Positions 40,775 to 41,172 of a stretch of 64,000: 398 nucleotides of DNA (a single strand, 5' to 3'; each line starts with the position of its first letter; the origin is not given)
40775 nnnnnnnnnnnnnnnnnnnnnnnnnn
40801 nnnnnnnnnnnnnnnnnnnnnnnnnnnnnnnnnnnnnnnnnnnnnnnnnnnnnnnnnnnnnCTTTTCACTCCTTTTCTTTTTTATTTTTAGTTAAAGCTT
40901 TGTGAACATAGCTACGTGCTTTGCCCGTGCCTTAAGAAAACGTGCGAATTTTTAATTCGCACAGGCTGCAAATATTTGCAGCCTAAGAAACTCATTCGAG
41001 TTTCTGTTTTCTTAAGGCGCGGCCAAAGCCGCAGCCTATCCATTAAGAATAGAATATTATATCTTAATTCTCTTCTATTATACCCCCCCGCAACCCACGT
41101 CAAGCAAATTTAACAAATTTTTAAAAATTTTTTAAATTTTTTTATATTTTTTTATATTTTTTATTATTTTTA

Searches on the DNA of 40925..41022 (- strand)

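Call 76: build_rna_model(alignment_id=A1)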
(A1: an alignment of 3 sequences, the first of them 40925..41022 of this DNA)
Model R1 built from alignment A1 (3 sequences, 105 columns); structure: RNAalifold consensus.
model positions 98; base pairs 43; branch points 2; effective number of sequences 0.59; information 0.59 bits per position. Calibrated on 0.2 Mb of random sequence (short: E-values are rough).
structure used (alignment columns):
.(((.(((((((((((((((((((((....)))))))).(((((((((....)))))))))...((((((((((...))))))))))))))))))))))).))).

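Call 77: search_with_rna_model(model_id=R1, sources=[window, L001, L007, L014, L017, L018, L020, L021, L024, L034, L038, L045, L046, L048, L049, L044, L043], max_evalue=10, make_alignment=true)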
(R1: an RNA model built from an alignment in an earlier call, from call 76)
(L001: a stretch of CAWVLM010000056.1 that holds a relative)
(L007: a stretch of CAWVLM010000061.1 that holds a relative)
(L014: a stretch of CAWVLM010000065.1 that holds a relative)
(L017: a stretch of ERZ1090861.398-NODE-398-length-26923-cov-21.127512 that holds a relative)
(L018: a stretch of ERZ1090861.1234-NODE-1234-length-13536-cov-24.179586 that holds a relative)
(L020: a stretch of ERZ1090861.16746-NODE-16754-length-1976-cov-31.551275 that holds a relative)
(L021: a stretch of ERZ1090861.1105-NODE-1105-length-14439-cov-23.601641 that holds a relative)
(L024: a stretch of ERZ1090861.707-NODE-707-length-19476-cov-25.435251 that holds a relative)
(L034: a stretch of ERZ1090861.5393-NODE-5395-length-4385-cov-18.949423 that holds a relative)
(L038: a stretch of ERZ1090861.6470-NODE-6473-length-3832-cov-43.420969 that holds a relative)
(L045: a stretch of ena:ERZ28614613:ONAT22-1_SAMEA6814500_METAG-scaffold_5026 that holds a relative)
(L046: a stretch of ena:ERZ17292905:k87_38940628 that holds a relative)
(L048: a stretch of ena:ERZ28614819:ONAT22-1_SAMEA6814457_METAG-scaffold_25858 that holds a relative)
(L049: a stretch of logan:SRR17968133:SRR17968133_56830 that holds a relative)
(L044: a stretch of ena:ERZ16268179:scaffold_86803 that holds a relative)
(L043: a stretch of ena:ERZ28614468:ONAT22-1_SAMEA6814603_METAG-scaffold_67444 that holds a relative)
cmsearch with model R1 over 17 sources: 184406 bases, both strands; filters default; matches with E-value up to 10: 19.
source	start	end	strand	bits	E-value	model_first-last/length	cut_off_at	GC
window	40925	41022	-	112.4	2e-27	1-98/98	no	0.43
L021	14225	14327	-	83.8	1.1e-19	1-98/98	no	0.42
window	40925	41022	+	63.6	3.1e-14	1-98/98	no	0.43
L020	1745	1846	-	60.3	2.3e-13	1-98/98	no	0.44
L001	654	751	-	59.6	3.6e-13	1-98/98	no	0.42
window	22121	22222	-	55.6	4.3e-12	1-98/98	no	0.38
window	21780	21883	+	48.4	3.7e-10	1-98/98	no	0.43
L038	1388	1491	-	48.4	3.7e-10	1-98/98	no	0.43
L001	653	752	+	43.9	6.3e-09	1-98/98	no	0.43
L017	5323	5426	+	42.4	1.6e-08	1-98/98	no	0.38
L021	14225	14328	+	41.8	2.2e-08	1-98/98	no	0.42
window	22121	22222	+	39.5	9.4e-08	1-98/98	no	0.38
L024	7815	7912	+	36.7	5.4e-07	1-98/98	no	0.41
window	10427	10529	+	36.4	6.6e-07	1-98/98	no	0.48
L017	5621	5720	-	33.9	3e-06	1-98/98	no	0.43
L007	7158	7250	-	32.4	8e-06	1-98/98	no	0.39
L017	5621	5720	+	27.4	0.00018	1-98/98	no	0.43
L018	12712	12792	-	13.8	0.8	1-98/98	no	0.38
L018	9646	9687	+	13.7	0.89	1-98/98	no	0.29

Alignment A4: 19 matches aligned to the model, 143 columns, each read 5' to 3' on its own strand. Consensus structure (alignment columns), stored with it:
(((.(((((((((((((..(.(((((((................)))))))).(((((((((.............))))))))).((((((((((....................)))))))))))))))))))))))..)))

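Call 78: search_with_rna_model(model_id=R1, source=window, filters=off, max_evalue=10)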
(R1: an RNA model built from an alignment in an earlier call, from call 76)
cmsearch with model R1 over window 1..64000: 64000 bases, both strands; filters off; matches with E-value up to 10: 29.
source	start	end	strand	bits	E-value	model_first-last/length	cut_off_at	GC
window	40925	41022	-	112.4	6.8e-28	1-98/98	no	0.43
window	40925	41022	+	63.5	1.1e-14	1-98/98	no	0.43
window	22121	22222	-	55.6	1.5e-12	1-98/98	no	0.38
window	21780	21883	+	48.4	1.3e-10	1-98/98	no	0.43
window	22121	22222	+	39.5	3.3e-08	1-98/98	no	0.38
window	10427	10529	+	36.4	2.3e-07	1-98/98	no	0.48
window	21780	21883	-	30.9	7e-06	1-98/98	no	0.43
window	26001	26119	+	23.8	0.00059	1-98/98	no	0.38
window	10427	10529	-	22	0.0018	1-98/98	no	0.48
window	25997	26126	-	19.3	0.0093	1-98/98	no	0.36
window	37652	37780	-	19.3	0.0094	6-93/98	no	0.38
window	22328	22404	+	15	0.14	1-98/98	no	0.26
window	37688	37736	+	11.8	1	1-98/98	no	0.35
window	52397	52486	-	11.3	1.3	1-98/98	no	0.26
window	41340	41420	-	11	1.6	1-98/98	no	0.27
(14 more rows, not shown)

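Call 81: search_with_rna_model(model_id=R1, sources=[L051, L052, L053, L054, L019, L036, L047], max_evalue=1)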
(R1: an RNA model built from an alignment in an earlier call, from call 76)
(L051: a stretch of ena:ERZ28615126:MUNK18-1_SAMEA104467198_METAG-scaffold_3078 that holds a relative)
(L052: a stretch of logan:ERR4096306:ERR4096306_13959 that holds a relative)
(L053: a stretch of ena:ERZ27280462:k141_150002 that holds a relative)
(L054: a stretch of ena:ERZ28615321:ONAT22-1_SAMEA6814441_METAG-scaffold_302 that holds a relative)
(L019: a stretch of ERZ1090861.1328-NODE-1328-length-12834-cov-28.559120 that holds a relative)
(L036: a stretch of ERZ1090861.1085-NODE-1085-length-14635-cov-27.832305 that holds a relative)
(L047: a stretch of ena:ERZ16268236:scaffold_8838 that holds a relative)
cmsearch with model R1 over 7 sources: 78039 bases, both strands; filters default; matches with E-value up to 1: 3.
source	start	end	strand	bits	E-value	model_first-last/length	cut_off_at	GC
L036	8242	8339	+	115.3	1.4e-28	1-98/98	no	0.43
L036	8242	8339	-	64.2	8.6e-15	1-98/98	no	0.43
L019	11328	11430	+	36.4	2.8e-07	1-98/98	no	0.48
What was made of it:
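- About 41 kb of other sequence from the same organism, mostly prophage, had none (call 81).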
